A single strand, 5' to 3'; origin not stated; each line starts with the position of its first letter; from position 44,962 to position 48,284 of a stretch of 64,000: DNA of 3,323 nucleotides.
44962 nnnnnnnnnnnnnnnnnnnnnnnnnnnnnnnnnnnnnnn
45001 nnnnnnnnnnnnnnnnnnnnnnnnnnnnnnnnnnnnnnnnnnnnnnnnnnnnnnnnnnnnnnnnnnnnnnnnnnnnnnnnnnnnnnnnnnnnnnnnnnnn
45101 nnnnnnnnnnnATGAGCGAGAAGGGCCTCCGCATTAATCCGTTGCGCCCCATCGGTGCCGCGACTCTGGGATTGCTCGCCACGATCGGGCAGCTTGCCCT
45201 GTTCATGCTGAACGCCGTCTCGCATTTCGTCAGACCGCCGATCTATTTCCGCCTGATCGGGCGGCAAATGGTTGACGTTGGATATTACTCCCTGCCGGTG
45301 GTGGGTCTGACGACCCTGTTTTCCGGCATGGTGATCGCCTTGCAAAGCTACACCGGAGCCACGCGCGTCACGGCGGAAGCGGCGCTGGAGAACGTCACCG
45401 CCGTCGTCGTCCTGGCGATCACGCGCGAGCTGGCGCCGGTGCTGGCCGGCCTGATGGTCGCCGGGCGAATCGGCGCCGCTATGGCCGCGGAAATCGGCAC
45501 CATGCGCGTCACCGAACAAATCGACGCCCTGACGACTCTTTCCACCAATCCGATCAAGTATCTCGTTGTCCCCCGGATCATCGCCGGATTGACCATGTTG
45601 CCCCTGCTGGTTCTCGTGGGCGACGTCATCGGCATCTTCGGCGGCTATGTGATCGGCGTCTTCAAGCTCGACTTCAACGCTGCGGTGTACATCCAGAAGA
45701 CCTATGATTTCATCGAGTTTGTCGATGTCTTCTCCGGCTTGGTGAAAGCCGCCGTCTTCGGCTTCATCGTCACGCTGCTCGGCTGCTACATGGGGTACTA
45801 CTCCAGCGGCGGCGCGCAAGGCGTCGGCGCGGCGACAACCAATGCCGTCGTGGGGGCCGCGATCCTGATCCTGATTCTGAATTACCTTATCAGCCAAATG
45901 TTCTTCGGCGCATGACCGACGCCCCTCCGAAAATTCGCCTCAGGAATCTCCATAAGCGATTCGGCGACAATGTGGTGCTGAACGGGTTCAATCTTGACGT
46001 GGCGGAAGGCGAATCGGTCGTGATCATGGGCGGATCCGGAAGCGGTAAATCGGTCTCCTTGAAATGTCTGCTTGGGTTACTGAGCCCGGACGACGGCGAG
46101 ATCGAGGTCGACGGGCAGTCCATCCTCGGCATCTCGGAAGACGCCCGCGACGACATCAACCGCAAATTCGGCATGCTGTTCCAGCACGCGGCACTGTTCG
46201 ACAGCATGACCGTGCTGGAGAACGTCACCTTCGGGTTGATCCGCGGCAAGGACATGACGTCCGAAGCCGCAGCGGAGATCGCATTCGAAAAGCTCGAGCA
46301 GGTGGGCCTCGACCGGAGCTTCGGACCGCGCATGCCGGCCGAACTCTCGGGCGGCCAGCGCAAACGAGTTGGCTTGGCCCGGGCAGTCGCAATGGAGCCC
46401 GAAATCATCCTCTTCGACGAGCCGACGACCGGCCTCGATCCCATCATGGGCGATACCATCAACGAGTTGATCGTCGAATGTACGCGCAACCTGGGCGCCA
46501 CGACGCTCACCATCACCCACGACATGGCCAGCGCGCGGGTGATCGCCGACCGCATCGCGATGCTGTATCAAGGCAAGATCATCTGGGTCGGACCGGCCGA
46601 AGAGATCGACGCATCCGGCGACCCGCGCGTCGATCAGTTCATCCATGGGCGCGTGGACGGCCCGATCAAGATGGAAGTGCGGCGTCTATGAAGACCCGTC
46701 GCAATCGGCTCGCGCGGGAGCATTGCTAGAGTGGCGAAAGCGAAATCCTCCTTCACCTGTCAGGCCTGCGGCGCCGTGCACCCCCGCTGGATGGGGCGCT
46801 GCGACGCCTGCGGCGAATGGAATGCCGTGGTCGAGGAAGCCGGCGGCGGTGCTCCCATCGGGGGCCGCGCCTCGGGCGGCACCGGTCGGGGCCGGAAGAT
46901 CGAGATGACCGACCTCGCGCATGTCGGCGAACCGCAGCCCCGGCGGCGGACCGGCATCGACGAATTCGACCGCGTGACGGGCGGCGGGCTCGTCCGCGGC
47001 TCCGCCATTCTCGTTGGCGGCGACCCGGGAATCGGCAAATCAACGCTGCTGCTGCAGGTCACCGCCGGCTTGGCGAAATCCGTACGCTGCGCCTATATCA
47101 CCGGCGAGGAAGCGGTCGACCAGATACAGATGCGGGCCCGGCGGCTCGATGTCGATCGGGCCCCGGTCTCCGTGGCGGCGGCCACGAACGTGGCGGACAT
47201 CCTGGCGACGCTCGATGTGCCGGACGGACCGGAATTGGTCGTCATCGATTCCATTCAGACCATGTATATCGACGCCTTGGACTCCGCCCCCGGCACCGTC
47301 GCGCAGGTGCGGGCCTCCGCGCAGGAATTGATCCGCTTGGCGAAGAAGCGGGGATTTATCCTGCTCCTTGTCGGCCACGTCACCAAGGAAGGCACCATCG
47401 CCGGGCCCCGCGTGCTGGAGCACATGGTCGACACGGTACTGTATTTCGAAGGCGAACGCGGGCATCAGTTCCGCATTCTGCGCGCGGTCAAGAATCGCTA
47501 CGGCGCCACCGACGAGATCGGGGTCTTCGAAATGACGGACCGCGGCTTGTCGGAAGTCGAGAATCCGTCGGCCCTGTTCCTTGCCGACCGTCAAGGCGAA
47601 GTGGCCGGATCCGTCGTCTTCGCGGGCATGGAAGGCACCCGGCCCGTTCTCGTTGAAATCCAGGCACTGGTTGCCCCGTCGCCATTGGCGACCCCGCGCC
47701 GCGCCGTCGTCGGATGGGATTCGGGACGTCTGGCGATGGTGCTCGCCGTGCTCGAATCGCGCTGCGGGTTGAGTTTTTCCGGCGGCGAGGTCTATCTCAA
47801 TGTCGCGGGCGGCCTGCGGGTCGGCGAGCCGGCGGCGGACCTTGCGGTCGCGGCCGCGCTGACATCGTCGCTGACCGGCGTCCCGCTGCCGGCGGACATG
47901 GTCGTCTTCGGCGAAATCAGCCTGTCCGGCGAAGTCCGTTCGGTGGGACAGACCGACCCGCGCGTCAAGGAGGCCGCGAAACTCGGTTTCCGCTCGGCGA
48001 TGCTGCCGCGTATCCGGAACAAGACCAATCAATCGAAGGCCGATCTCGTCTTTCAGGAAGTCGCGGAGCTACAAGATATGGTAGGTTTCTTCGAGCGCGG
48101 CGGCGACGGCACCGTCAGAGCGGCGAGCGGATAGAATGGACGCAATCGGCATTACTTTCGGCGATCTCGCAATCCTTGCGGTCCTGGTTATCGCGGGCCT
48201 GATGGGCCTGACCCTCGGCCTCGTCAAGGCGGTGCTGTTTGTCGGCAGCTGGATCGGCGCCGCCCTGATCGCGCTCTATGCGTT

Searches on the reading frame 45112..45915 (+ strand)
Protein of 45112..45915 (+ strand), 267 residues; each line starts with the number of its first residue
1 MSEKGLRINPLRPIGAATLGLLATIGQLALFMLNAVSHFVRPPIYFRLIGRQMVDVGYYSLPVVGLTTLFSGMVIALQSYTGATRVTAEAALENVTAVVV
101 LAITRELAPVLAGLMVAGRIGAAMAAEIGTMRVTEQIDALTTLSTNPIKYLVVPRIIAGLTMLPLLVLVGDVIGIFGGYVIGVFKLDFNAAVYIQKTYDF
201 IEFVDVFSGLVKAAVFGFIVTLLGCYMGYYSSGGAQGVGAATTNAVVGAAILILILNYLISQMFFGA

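Call 78: search_protein_families(library=pfam, proteins=[window:45112-45915:+], max_evalue=0.00001)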
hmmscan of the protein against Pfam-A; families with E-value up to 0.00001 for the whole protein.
window:45112-45915:+ (267 aa): 1 family
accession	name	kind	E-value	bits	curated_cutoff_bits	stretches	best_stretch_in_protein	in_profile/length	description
PF02405.21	MlaE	-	3.4e-75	252.7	22.5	1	50-262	2-211/212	Permease MlaE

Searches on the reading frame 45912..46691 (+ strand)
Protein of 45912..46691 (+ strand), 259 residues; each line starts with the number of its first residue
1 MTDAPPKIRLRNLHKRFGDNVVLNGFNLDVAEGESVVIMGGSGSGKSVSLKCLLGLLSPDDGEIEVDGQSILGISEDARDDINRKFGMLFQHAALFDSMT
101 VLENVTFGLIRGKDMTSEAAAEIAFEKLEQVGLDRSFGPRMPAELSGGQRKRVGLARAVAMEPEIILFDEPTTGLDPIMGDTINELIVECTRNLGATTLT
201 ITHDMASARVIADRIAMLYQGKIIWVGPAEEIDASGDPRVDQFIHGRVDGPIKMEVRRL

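Call 78: search_protein_families(library=pfam, proteins=[window:45912-46691:+], max_evalue=0.00001)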
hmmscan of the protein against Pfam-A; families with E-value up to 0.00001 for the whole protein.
window:45912-46691:+ (259 aa): 1 family
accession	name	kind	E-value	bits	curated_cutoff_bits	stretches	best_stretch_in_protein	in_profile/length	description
PF00005.33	ABC_tran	-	2.9e-34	119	25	1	23-173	1-137/137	ABC transporter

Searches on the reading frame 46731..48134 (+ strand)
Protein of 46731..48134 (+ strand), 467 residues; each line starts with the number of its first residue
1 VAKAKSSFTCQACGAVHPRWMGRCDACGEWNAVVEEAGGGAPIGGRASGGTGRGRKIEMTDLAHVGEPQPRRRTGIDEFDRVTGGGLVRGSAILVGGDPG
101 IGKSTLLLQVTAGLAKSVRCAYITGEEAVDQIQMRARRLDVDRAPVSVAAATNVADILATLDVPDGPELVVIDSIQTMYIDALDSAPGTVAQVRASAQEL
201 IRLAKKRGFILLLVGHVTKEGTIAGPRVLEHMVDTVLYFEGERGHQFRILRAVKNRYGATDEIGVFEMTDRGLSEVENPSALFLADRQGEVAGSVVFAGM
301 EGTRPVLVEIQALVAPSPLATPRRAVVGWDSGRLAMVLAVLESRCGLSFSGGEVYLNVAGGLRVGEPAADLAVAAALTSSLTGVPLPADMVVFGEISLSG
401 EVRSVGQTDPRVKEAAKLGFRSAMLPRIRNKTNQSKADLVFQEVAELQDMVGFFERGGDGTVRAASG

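Call 78: search_protein_families(library=pfam, proteins=[window:46731-48134:+], max_evalue=0.00001)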
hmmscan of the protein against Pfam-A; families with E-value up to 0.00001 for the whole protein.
window:46731-48134:+ (467 aa): 6 families
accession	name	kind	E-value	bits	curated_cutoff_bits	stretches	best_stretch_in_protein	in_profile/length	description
PF06745.19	ATPase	-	1.2e-17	64.5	26.6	1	73-146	2-77/231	KaiC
PF13481.12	AAA_25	-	3.8e-14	53.2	27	1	84-221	27-194/195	AAA domain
PF18073.7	Zn_ribbon_LapB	-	2.2e-10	40.5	25.7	1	8-35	1-28/28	Rubredoxin metal binding domain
PF13541.12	ChlI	-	6e-08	33.1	27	1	341-427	33-119/121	Subunit ChlI of Mg-chelatase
PF05362.19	Lon_C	-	2.8e-06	27.5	21.1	1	366-431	109-174/205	Lon protease (S16) C-terminal proteolytic domain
PF13191.12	AAA_16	-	9.5e-06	26.6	32.6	0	79-212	16-136/167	AAA ATPase domain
